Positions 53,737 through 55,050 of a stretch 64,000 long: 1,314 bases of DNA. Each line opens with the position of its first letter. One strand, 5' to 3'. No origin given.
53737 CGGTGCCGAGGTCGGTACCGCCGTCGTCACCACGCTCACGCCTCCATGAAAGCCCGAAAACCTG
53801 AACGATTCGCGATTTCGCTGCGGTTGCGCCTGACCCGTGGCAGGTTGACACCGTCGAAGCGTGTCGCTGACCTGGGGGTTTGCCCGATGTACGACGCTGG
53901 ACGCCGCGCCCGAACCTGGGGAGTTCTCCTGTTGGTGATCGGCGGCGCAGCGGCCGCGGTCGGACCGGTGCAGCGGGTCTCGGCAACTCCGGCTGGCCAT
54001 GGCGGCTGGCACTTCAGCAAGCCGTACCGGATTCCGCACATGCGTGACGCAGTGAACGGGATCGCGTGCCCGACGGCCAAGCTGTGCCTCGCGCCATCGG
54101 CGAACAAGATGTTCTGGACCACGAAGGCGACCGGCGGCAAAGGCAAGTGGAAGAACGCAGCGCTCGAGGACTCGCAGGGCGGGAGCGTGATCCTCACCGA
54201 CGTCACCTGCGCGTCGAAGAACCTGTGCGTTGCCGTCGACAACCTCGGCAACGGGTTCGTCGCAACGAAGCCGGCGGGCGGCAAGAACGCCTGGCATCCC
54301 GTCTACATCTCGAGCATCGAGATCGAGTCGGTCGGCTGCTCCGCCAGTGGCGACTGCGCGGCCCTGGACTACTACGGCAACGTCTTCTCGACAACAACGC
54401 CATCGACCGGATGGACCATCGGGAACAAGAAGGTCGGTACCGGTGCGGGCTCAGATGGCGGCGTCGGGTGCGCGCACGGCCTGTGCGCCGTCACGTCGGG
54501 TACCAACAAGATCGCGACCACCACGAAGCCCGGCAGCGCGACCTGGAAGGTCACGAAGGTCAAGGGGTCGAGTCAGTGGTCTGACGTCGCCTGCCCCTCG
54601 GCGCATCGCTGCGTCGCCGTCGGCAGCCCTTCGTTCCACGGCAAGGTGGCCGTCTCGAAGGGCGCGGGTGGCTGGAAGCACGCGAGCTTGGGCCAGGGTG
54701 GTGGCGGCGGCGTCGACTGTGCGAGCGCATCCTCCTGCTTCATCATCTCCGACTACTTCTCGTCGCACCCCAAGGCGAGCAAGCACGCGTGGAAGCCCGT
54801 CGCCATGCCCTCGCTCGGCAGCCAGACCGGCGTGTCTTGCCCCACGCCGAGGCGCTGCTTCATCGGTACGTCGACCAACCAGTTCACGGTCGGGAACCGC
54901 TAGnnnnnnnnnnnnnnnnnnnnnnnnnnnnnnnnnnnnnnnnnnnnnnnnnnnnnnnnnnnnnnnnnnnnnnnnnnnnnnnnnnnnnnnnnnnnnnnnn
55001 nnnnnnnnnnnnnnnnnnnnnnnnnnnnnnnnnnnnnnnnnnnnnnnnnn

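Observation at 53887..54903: Second Cys-repeat secreted paralogue, in a separate accessory locus with PAP2 phosphatase and DksA/TraR-like genes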

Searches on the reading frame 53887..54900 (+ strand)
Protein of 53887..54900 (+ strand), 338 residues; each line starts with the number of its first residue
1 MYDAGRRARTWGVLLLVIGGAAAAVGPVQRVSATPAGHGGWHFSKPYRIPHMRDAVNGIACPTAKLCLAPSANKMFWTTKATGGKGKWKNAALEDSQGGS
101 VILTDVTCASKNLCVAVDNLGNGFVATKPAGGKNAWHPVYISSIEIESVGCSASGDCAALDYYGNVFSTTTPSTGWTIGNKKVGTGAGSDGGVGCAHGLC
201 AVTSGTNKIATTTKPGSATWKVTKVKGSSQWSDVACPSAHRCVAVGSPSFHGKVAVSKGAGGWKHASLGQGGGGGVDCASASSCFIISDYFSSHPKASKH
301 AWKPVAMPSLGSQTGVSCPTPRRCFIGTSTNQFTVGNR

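Call 5: search_protein_families(library=pfam, proteins=[window:53887-54900:+], max_evalue=1)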
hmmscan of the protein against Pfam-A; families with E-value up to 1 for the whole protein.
window:53887-54900:+ (338 aa): 1 family
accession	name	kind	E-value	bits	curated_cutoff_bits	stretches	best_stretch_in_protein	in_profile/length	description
PF25454.1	zf-C3HC4_IRF-2BP1_2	-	0.3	11.8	26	0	227-247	37-57/72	IRF-2BP1/2 C3HC4 zinc finger domain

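Call 6: search_protein_families(library=ncbifam, proteins=[window:53887-54900:+], max_evalue=1)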
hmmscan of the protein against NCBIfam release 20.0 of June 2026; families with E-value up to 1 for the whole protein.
window:53887-54900:+ (338 aa): 0 families

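Call 8: find_homologous_proteins(query=window:53887-54900:+, max_evalue=0.001)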
Query window:53887-54900:+ (338 aa): 28 proteins with E <= 0.001 among 5417 candidates.
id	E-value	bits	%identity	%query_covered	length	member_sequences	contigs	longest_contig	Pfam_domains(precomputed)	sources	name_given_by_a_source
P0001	8.8e-189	645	100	85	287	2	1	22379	-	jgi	-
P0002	8.2e-113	395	60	89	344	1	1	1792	-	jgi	jgi:hypothetical protein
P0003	1.6e-110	388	55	99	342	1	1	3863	-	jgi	jgi:hypothetical protein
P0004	1.1e-104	369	55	99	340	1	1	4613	-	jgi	jgi:hypothetical protein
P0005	2.4e-61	226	42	88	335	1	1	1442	-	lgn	-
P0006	5.1e-56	209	39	94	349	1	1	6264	-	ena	-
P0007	1.2e-51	194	39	88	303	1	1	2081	-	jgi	jgi:hypothetical protein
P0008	2.2e-51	193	49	65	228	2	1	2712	-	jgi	jgi:hypothetical protein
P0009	2.0e-25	108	30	88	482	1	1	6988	-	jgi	jgi:hypothetical protein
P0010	5.0e-25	107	36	57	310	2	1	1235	-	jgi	jgi:hypothetical protein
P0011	1.3e-22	99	25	69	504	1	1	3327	-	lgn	-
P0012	1.5e-22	99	34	85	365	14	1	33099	-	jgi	jgi:hypothetical protein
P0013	4.1e-22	97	31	80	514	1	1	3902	-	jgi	jgi:hypothetical protein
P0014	9.1e-20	89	26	62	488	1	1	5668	-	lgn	-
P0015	1.4e-19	89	29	74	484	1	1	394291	-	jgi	jgi:hypothetical protein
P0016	1.6e-19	89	30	74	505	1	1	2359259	-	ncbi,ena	-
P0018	1.4e-15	76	27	81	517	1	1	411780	-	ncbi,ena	-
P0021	7.7e-11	60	30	65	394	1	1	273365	-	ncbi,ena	-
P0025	4.1e-7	48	40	19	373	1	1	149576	-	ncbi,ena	-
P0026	7.3e-6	44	26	79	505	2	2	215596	-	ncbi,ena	-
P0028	2.5e-5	42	33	33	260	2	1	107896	-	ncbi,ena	-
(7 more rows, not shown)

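Call 13: find_encoding_contigs(protein=P0001, flank=10000, max_places=4)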
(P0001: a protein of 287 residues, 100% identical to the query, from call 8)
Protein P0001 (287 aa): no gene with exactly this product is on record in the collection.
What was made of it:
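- Tried and rejected: The exact look-up of P0001 found no record (call 13).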

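Call 17: find_related_loci(query=window:53887-54900:+, collection=genome_contigs, flank=8000)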
Query window:53887-54900:+ (338 aa) in genome_contigs; peptide patterns used: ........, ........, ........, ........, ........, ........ (x = any residue, [..] = any of these).
26 stretches matched a pattern, but none encodes a relative of the query by tblastn (E <= 1e-3).
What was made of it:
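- Tried and rejected: A genome_contigs scan with the target protein found no relatives (call 17).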

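Call 18: predict_structure(alignment_id=A1)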
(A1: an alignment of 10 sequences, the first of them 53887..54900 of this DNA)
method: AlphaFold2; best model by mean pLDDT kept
length: 338 residues; sequences in the alignment: 10
mean_pLDDT: 84.4   pTM: 0.82
mean pLDDT of the five models: 84.4, 83.0, 82.9, 81.9, 81.8
residues with pLDDT >= 90: 210; 70-90: 73; 50-70: 16; < 50: 39
segments of 3 or more residues with pLDDT < 50: 1-38
pLDDT, mean of each block of 10 residues (from residue 1): 37 38 36 47 91 88 96 94 91 75 92 94 94 94 90 96 94 94 75 95 93 96 90 94 85 87 88 83 91 94 84 90 92 91
secondary structure, 60 per line:
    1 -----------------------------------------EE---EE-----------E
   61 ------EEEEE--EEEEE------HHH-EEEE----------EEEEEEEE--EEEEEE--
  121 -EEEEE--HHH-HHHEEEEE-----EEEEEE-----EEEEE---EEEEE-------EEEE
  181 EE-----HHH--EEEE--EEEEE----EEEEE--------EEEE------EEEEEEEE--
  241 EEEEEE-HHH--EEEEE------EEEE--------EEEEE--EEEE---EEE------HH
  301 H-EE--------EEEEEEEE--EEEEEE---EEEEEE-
elements in order: E67-71 E74-78 E89-92 E103-110 E113-118 E122-126 E136-140 E146-151 E157-161 E165-169 E177-182 E193-196 E199-203 E208-212 E221-224 E231-238 E241-246 E253-257 E264-267 E276-280 E283-286 E290-292 E313-320 E323-328 E332-337
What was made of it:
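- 53887..54903 (+): CDS of the exported seven-bladed propeller (338 aa plus stop). The AF2 model has pLDDT 84.4 and pTM 0.82 (call 18).
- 53887..53985 (+): Sec-type signal peptide, residues 1-33: n-region RRAR, h-region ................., c-region Q-R-V-S-A with cleavage before T34. There is no lipobox Cys and no Tat consensus. Residues 1-38 have pLDDT below 50 (call 18).
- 53986..54030 (+): Mature N-terminus (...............). It is a C-D-loop motif plus strand D that closes blade 7 (velcro closure). The AF2 model has strands at residues 42-43 and 47-48 with pLDDT around 90 (call 18).
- On Uncurated Cys-pair blade family (consensus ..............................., period about 45 aa): The strands flank each pair in the model (call 18).
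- AF2 model with pLDDT 84.4 and pTM 0.82, all beta, 7 x 4 strands (call 18). In C-x5-C blades the DSSP register puts the two Cys diagonally rather than directly opposite (call 18). Each pair flanks a beta-hairpin turn within one blade, which is the usual geometry of a cross-strand disulfide (call 18).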

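Call 22: fold_search(model_id=the predicted structure, library=pdb)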
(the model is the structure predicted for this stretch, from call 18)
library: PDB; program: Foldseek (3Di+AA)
matches with E <= 10: 1961; with E <= 0.001: 1660
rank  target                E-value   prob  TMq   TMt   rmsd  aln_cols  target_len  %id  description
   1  5ojr_D                5.8e-13  1.00  0.62  0.68   4.8       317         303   10  YCF48 bound to D1 peptide (released 2018-08-08)
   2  5ojr_C                1.1e-12  1.00  0.62  0.68   4.8       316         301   11  YCF48 bound to D1 peptide (released 2018-08-08)
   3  5ojr_B                1.4e-12  1.00  0.61  0.65   5.2       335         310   11  YCF48 bound to D1 peptide (released 2018-08-08)
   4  5ojp_B                2.4e-12  1.00  0.65  0.71   4.3       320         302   11  YCF48 bound to D1 peptide (released 2018-08-08)
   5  2xbg                  2.7e-12  1.00  0.63  0.68   4.6       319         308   12  Crystal Structure of YCF48 from Thermosynechococcus elongatus (released 2011-04-13)
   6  5ojr_A                3.2e-12  1.00  0.65  0.70   4.7       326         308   12  YCF48 bound to D1 peptide (released 2018-08-08)
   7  5oj5_A                4.2e-12  1.00  0.65  0.70   4.6       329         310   12  YCF48 bound to D1 peptide (released 2018-08-08)
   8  5ojp_A                4.4e-12  1.00  0.64  0.69   4.5       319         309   11  YCF48 bound to D1 peptide (released 2018-08-08)
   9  5ojp_C                6.9e-12  1.00  0.63  0.70   4.5       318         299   10  YCF48 bound to D1 peptide (released 2018-08-08)
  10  8am5_S                2.1e-11  1.00  0.63  0.69   4.4       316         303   13  RCII/PSI complex, class 3 (released 2023-08-16)
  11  8fky_BC               4.2e-11  1.00  0.61  0.61   4.7       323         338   11  Human nucleolar pre-60S ribosomal subunit (State F) (released 2023-07-12)
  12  6fyx_g                4.2e-11  1.00  0.65  0.68   4.8       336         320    9  Structure of a partial yeast 48S preinitiation complex with eIF5 N-terminal domain (model C1) (released 2018-12-05)
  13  5lcw_R                5.0e-11  1.00  0.65  0.58   4.4       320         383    9  Cryo-EM structure of the Anaphase-promoting complex/Cyclosome, in complex with the Mitotic checkpoint complex (APC/C-M (released 2016-08-10)
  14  5oj3_A                5.9e-11  1.00  0.60  0.63   5.0       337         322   12  YCF48 from Cyanidioschyzon merolae (released 2018-08-08)
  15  7oyc_g2               6.2e-11  1.00  0.62  0.67   4.5       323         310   12  Cryo-EM structure of the Xenopus egg 80S ribosome (released 2022-07-20)
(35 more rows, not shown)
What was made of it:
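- On Asp-box (BNR) propellers, including Ycf48/PSII_BNR, sialidases, GH74 and sortilin: Ycf48 is the top match for the target (call 22).
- Closest known: Ycf48 / HCF136. Same: Ycf48 is the top Foldseek match (E 6e-13, TM 0.62-0.65, call 22).
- Foldseek against the PDB ranks Ycf48 first (E 6e-13, TM 0.62-0.65), followed by hundreds of seven-bladed propellers (call 22). Ycf48 is the top structural match (call 22).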

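Call 26: find_encoding_contigs(protein=P0012, flank=8000, max_places=3)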
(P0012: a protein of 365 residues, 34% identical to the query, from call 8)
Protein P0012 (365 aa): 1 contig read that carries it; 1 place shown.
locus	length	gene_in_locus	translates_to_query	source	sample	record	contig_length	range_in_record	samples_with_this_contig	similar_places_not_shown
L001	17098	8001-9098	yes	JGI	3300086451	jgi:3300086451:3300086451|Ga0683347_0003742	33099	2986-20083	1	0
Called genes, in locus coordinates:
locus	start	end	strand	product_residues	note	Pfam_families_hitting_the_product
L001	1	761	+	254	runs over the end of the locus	PF00142:Fer4_NifH, PF01656:CbiA, PF02374:ArsA_ATPase (weak), PF06564:CBP_BcsQ (weak), PF09140:MipZ, PF10609:ParA, PF13614:AAA_31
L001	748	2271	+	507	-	PF00091:Tubulin, PF12327:FtsZ_C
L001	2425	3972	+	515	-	PF01019:G_glu_transpept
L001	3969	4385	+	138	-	-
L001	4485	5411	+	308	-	PF02673:BacA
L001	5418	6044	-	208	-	PF02190:LON_substr_bdg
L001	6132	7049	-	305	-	PF13489:Methyltransf_23, PF01209:Ubie_methyltran, PF13847:Methyltransf_31, PF08241:Methyltransf_11, PF08242:Methyltransf_12, PF13649:Methyltransf_25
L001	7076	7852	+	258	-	PF13489:Methyltransf_23, PF08241:Methyltransf_11, PF08242:Methyltransf_12, PF13649:Methyltransf_25, PF13847:Methyltransf_31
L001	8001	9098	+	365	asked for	-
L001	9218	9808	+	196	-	PF00805:Pentapeptide (faint), PF13599:Pentapeptide_4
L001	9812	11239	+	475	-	PF03065:Glyco_hydro_57, PF09210:BE_C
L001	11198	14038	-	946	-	PF13191:AAA_16, PF00196:GerE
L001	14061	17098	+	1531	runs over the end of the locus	PF08450:SGL (faint), PF24684:Vgb_lyase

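Call 27: find_encoding_contigs(protein=P0006, flank=8000, max_places=3)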
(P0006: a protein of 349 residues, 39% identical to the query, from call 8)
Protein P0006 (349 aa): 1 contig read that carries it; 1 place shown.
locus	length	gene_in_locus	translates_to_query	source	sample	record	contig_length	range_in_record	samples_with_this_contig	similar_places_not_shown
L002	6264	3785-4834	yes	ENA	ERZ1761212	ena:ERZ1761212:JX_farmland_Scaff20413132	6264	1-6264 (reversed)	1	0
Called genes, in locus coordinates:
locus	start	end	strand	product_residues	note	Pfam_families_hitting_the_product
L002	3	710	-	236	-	?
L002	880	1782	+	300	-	PF01476:LysM, PF23473:LysM3_LYK4_5 (faint), PF01476:LysM, PF01464:SLT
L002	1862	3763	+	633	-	PF00069:Pkinase, PF07714:PK_Tyr_Ser-Thr, PF01636:APH (weak), PF03109:ABC1 (weak), PF03793:PASTA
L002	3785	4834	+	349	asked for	-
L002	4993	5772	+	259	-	PF00892:EamA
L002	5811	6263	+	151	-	?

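Call 28: find_encoding_contigs(protein=P0004, flank=8000, max_places=3)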
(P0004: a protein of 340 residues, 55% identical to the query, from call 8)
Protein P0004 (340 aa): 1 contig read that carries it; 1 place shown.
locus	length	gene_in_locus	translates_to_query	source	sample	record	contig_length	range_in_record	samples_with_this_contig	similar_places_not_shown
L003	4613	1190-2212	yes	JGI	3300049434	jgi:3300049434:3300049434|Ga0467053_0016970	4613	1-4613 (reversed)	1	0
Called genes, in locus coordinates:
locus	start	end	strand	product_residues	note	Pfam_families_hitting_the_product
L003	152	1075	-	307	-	PF01569:PAP2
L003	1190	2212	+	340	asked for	-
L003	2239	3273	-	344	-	PF06224:AlkZ-like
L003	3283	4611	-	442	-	?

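Call 29: find_encoding_contigs(protein=P0003, flank=8000, max_places=3)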
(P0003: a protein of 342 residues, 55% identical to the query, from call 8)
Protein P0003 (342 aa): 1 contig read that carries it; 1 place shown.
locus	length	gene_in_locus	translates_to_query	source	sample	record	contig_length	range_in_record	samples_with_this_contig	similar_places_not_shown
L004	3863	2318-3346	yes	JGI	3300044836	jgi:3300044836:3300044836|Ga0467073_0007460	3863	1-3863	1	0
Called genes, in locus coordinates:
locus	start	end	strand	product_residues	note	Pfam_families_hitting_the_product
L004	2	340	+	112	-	?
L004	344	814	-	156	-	PF05685:Uma2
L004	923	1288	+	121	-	PF01258:zf-dskA_traR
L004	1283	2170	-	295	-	PF01569:PAP2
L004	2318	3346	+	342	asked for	-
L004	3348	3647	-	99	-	-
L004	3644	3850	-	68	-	-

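Call 30: find_encoding_contigs(protein=P0008, flank=8000, max_places=3)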
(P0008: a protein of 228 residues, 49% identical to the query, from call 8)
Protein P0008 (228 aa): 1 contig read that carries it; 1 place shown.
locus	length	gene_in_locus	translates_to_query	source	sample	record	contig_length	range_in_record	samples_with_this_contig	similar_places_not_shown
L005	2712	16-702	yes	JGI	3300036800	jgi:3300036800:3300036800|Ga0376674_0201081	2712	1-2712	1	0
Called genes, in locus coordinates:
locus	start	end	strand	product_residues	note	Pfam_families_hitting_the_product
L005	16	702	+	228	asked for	-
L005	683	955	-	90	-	-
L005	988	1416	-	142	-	PF04075:F420H2_quin_red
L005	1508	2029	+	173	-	PF04978:MST, PF12867:DinB_2 (weak)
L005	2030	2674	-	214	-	PF16640:Big_3_5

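Call 31: find_encoding_contigs(protein=P0016, flank=8000, max_places=3)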
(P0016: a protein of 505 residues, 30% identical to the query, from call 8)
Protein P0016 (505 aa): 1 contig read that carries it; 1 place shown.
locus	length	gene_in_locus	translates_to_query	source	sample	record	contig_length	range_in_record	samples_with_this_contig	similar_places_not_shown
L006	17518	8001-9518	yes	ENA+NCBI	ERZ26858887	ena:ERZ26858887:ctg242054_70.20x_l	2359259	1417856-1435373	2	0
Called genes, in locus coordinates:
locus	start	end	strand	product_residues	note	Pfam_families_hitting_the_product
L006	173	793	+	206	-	PF07726:AAA_3 (weak), PF07728:AAA_5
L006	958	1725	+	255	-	PF05762:VWA_CoxE, PF00092:VWA (weak), PF13519:VWA_2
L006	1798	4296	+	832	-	PF01804:Penicil_amidase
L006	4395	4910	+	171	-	PF20408:Abhydrolase_11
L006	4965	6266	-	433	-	PF04188:Mannosyl_trans2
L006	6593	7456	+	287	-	PF00535:Glycos_transf_2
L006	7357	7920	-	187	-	PF04138:GtrA_DPMS_TM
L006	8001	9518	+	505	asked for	-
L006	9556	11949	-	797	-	PF02837:Glyco_hydro_2_N (weak), PF22666:Glyco_hydro_2_N2, PF00703:Glyco_hydro_2, PF02836:Glyco_hydro_2_C, PF18565:Glyco_hydro2_C5 (weak)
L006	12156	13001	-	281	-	-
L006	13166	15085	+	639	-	PF12250:AftA_N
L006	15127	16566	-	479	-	PF00672:HAMP, PF00512:HisKA, PF02518:HATPase_c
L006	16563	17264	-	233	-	PF00072:Response_reg, PF00486:Trans_reg_C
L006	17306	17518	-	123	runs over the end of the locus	PF01029:NusB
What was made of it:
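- More distant relatives lie near BacA (L001, call 26), near a PASTA kinase and a LysM-SLT protein (L002, call 27), and near GtrA, GT2, a mannosyltransferase and AftA (L006, call 31).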

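Call 32: search_solved_structures(query=A1, max_evalue=10, show_alignments=2)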
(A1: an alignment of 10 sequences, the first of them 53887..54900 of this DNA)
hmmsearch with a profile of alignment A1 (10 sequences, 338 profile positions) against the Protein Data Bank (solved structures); distinct sequences matched with E-value up to 10: 1.
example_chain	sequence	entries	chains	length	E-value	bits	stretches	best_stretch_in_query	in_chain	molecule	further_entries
1rwi_B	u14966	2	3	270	0.11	14.7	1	112-208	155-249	Serine/threonine-protein kinase pknD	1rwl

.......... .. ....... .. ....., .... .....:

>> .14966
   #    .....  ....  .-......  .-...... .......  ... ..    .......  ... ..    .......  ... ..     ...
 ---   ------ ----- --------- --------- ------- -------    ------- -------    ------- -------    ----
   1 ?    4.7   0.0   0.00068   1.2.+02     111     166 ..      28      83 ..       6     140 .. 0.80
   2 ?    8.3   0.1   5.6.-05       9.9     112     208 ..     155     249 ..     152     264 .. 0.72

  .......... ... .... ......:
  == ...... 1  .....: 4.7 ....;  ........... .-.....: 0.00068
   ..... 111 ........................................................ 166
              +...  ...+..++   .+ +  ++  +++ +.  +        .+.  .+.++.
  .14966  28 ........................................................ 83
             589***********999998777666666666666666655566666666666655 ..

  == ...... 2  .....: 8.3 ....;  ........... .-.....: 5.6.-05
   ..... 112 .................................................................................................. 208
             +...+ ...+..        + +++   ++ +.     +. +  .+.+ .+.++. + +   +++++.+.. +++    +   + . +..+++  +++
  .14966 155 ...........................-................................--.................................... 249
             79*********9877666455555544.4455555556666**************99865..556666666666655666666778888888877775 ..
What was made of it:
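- On NHL repeat propellers (PknD type): The best PDB hit is 1rwi at E 0.11 and 14.7 bits (call 32).
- Closest known: PknD extracellular NHL propeller of Mycobacterium tuberculosis. Same: The two share an 'AVD-x-x-GNV-x-VT' type strand B-C motif, and PknD is the best, though non-significant, PDB sequence hit (E 0.11, call 32).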
